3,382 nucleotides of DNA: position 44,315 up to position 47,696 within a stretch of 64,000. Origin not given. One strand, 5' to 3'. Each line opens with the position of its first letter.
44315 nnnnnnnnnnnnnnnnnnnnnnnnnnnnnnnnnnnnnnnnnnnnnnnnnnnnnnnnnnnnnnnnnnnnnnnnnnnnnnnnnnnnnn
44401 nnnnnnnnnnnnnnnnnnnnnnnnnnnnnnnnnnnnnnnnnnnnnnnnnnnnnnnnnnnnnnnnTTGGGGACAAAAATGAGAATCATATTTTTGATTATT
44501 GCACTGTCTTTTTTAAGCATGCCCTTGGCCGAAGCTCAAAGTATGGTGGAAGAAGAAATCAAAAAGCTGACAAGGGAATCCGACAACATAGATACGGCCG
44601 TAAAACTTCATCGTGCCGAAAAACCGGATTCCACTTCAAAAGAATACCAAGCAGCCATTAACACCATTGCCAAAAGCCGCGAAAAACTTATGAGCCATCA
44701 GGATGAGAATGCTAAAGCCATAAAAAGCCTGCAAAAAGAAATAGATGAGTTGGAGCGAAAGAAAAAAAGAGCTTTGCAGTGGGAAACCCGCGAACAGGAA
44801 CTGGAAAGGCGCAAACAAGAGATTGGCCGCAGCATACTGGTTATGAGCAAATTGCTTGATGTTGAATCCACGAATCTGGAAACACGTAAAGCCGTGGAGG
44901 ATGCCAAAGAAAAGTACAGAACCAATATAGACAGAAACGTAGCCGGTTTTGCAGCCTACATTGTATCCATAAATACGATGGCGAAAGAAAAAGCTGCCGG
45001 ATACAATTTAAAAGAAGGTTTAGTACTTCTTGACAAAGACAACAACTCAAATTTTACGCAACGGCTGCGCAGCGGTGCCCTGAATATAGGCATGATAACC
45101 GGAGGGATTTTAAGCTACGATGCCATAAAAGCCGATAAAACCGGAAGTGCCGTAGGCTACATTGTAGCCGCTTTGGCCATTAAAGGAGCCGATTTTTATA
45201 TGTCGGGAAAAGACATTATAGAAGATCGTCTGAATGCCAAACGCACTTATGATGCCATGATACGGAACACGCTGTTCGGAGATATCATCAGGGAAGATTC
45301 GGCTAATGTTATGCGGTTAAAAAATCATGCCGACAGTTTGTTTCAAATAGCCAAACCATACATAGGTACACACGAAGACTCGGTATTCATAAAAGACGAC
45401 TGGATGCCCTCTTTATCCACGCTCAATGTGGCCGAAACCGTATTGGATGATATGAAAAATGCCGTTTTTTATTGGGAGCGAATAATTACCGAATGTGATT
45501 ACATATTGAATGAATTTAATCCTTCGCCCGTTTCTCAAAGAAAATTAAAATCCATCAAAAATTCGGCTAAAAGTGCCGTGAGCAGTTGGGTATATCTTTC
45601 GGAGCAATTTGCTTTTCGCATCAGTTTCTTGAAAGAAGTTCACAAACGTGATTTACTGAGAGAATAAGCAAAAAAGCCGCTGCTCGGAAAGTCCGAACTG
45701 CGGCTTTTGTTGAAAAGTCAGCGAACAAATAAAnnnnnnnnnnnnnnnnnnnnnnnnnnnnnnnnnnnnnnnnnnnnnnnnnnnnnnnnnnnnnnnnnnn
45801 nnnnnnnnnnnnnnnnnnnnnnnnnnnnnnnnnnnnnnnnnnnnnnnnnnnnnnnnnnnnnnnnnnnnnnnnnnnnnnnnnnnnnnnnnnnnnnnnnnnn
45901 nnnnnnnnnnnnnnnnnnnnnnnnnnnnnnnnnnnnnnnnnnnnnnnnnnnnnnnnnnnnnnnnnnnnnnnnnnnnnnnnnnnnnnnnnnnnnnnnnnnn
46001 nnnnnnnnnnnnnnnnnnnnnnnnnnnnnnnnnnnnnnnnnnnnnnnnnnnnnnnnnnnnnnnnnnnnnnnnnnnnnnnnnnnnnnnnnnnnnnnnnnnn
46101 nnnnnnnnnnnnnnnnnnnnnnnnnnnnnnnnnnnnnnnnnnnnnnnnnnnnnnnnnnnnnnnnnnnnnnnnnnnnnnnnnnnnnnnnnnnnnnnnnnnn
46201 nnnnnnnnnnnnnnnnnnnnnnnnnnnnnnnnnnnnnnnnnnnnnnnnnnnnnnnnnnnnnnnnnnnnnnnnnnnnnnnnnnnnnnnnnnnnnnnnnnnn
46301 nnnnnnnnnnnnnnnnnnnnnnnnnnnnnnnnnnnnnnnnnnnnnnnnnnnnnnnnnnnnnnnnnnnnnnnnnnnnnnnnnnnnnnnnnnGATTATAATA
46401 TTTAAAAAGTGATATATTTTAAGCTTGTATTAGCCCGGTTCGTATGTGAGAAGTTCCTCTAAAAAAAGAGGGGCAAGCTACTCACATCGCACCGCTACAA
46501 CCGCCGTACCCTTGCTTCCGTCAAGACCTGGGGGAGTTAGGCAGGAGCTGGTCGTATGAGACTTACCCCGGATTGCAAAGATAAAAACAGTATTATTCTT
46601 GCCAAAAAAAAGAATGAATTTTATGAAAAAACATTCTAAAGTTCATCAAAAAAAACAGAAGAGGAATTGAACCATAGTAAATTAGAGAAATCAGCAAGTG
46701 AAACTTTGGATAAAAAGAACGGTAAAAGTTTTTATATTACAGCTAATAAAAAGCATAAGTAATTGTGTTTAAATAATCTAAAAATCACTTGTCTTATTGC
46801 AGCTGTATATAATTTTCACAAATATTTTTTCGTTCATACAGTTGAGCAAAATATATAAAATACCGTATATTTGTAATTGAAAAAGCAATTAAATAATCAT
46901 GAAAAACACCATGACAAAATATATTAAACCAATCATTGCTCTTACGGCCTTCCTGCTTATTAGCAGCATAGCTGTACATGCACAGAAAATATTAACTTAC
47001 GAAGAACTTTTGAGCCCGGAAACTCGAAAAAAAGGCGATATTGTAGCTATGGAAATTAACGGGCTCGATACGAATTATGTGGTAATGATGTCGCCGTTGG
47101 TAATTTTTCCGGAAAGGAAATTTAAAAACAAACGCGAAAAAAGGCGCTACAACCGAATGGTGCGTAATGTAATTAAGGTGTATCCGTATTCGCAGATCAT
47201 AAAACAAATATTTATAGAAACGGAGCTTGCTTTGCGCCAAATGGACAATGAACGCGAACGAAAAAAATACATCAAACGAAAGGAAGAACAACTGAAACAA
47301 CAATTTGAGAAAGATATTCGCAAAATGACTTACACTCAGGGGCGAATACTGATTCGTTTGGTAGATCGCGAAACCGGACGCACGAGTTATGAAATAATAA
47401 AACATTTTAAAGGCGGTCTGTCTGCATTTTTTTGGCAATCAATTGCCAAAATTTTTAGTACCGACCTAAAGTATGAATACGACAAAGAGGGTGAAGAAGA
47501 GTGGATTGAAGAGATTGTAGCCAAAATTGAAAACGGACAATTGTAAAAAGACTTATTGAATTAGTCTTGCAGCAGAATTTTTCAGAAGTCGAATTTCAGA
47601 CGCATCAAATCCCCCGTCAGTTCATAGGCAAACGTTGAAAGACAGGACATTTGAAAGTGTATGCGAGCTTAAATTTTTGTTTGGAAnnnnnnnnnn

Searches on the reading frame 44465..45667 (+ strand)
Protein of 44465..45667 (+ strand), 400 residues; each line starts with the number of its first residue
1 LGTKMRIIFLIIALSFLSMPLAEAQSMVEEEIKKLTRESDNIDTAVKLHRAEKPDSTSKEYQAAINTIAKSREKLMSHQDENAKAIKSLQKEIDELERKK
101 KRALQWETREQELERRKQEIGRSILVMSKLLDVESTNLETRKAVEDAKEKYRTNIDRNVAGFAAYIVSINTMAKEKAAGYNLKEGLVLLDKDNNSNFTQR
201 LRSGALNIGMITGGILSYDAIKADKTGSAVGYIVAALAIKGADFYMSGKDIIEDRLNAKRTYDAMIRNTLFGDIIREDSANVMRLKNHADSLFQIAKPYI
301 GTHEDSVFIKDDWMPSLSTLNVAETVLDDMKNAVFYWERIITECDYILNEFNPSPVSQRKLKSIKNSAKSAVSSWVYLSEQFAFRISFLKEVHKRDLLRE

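Call 16: search_protein_families(library=pfam, proteins=[window:44465-45667:+], max_evalue=0.01)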
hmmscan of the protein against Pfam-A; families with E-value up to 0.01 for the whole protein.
window:44465-45667:+ (400 aa): 0 families

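Call 40: find_related_loci(query=window:44477-45667:+, collection=metagenome_contigs, flank=10000)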
Query window:44477-45667:+ (396 aa) in metagenome_contigs; peptide patterns used: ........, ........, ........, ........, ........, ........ (x = any residue, [..] = any of these).
150 stretches matched a pattern, but none encodes a relative of the query by tblastn (E <= 1e-3).

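Call 41: find_homologous_proteins(query=window:44477-45667:+, max_evalue=1e-10)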
Query window:44477-45667:+ (396 aa): 2 proteins with E <= 1e-10 among 8000 candidates.
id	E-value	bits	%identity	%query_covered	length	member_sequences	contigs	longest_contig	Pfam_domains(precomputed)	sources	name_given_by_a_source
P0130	5.6e-247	836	98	100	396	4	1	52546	-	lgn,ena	-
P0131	1.4e-137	477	56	100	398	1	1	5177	-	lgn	-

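Call 42: find_encoding_contigs(protein=P0130, flank=10000, max_places=6)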
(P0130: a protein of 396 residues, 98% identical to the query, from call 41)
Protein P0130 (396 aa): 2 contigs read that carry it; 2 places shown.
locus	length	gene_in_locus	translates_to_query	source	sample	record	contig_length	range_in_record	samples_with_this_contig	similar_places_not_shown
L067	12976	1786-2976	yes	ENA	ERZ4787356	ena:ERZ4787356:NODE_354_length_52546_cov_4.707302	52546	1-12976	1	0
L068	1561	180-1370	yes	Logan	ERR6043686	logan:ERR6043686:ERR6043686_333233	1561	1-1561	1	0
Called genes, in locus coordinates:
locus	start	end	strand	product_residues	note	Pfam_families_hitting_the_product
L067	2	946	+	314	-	?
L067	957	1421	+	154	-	-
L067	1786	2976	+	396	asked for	-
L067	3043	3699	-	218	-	PF00923:TAL_FSA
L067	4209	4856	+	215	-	PF14127:DUF4294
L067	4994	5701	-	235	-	PF00072:Response_reg, PF04397:LytTR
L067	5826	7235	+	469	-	-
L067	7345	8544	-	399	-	PF00872:Transposase_mut, PF10551:MULE (weak)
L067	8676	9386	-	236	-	-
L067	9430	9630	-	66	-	-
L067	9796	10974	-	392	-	PF00108:Thiolase_N, PF00109:ketoacyl-synt (faint), PF02803:Thiolase_C, PF22691:Thiolase_C_1 (faint)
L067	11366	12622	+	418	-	PF00535:Glycos_transf_2 (weak)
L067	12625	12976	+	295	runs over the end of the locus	PF01963:TraB_PrgY_gumN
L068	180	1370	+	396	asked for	-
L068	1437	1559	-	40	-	?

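Call 43: find_encoding_contigs(protein=P0131, flank=10000, max_places=4)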
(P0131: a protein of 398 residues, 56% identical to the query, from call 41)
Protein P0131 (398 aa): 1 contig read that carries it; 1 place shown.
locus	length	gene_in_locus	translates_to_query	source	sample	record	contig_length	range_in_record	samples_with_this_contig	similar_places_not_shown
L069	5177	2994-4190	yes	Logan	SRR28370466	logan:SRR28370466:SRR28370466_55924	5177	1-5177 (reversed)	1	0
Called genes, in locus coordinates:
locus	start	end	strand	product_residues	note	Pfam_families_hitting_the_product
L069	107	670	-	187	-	PF04264:YceI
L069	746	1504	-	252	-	PF00106:adh_short, PF01370:Epimerase (weak), PF08659:KR, PF13561:adh_short_C2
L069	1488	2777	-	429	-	PF04403:PqiA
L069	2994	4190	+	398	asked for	-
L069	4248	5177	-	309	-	?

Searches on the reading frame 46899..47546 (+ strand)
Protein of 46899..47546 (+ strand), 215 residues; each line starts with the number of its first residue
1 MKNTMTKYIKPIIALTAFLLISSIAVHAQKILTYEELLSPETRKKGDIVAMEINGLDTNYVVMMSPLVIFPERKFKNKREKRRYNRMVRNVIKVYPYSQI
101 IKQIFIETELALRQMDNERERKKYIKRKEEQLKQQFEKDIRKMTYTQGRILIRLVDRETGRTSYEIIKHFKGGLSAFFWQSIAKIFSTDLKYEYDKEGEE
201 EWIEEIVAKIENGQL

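Call 16: search_protein_families(library=pfam, proteins=[window:46899-47546:+], max_evalue=0.01)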
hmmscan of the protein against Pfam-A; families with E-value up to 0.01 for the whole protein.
window:46899-47546:+ (215 aa): 2 families
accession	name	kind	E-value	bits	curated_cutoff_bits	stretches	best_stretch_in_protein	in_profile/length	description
PF14127.11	DUF4294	-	1.7e-54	184.4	27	1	58-208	2-154/155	Domain of unknown function (DUF4294)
PF13590.11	DUF4136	-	0.0082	17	32.8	0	137-209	93-145/152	Domain of unknown function (DUF4136)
